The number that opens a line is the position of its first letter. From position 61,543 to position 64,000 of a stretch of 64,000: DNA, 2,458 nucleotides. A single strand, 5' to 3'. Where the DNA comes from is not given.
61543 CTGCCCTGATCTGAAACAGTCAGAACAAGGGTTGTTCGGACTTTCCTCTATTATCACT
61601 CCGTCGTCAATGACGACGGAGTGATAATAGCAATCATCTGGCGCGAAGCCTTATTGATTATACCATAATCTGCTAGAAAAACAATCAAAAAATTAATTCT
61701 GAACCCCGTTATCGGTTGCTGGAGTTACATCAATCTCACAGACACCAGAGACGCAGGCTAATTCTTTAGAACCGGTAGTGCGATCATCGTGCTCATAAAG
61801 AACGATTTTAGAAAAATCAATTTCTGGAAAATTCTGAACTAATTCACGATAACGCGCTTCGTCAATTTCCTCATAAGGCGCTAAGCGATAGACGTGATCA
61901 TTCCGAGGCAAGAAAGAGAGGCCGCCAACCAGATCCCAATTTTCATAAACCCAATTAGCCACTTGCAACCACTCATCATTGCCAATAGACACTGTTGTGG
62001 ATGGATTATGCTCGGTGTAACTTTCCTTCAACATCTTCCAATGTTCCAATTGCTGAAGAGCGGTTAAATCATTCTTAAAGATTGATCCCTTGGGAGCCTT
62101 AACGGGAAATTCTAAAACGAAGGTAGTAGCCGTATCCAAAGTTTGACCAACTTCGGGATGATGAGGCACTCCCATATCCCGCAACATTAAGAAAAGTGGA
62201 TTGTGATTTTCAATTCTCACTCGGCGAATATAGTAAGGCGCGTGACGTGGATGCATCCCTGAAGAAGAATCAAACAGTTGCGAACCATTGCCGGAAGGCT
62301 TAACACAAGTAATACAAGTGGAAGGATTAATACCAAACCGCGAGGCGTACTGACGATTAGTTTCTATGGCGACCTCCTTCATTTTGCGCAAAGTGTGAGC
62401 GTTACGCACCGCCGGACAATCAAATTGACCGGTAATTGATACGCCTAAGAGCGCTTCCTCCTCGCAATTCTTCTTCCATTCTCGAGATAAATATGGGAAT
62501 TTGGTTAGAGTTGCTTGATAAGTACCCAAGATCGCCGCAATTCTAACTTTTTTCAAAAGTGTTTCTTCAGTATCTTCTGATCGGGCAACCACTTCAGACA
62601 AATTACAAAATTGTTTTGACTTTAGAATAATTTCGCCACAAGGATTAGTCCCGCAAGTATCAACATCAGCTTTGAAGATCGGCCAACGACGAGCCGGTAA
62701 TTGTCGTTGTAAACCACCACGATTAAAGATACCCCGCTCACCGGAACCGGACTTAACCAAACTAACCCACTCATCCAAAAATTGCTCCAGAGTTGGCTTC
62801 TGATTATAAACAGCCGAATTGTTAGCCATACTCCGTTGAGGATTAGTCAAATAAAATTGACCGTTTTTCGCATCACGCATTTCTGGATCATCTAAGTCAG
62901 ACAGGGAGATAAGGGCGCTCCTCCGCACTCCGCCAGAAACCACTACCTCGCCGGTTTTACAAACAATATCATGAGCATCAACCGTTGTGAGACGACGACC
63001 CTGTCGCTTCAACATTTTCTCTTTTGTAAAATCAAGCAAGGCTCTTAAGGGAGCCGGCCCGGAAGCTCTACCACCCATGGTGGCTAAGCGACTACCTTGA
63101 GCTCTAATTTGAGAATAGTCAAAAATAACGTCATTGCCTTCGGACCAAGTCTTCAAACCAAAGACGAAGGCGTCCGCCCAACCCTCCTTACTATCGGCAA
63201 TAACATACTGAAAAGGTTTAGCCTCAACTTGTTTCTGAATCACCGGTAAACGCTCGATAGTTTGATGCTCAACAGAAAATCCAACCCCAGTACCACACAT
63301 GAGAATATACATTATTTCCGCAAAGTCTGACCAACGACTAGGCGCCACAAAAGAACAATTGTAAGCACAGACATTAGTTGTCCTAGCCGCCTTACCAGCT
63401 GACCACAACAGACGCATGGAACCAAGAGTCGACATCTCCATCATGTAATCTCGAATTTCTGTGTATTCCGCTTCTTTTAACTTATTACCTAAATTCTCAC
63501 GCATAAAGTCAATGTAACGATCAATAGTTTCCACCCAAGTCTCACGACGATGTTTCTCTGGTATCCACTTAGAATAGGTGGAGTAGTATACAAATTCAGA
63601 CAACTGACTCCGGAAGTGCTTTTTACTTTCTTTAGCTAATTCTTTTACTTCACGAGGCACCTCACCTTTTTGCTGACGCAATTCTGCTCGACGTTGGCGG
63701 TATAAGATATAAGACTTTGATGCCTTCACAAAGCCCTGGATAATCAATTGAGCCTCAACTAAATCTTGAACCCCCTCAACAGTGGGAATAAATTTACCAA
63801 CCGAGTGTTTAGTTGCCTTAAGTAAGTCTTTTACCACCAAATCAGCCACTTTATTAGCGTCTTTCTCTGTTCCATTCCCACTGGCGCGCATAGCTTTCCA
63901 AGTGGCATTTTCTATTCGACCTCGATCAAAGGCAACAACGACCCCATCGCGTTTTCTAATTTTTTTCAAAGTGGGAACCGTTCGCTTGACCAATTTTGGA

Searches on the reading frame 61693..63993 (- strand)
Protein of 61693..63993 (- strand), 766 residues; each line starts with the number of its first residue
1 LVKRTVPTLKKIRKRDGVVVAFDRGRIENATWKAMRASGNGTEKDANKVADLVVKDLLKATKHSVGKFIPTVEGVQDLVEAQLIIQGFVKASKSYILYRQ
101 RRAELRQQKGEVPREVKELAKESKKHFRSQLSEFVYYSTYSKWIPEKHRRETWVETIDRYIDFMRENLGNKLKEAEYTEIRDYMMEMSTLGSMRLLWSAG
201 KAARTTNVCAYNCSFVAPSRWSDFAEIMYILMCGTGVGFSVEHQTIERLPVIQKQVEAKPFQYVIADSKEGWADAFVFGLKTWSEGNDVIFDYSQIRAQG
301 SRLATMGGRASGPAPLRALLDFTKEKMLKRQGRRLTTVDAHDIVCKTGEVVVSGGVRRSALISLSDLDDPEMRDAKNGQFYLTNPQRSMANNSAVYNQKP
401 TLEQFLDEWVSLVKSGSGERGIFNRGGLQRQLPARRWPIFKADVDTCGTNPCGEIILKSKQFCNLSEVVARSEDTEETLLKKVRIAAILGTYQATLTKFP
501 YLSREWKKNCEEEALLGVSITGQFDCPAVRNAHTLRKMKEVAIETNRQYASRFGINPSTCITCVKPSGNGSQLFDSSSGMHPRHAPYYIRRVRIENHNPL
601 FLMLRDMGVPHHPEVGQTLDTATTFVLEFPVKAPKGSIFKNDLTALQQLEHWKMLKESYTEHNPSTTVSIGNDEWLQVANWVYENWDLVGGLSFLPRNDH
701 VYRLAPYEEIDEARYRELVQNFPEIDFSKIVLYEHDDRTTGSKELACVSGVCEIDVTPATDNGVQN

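Call 11: search_protein_families(library=pfam, proteins=[window:61693-63993:-], max_evalue=0.0001)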
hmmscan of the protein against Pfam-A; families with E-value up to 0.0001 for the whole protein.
window:61693-63993:- (766 aa): 4 families
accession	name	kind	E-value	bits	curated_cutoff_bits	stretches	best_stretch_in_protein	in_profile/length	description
PF03477.21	ATP-cone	-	6.5e-17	62.3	25.8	1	11-103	2-87/88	ATP cone domain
PF17975.6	RNR_Alpha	-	1.2e-09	39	26.4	1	117-176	7-64/101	Ribonucleotide reductase alpha domain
PF21995.1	RNR-II_ins_dom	-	1.6e-08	35.2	27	1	259-320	33-100/107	B12-dependent ribonucleotide reductase, insertion domain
PF02867.20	Ribonuc_red_lgC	-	4.7e-05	22.7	23.9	0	448-469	208-233/523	Ribonucleotide reductase, barrel domain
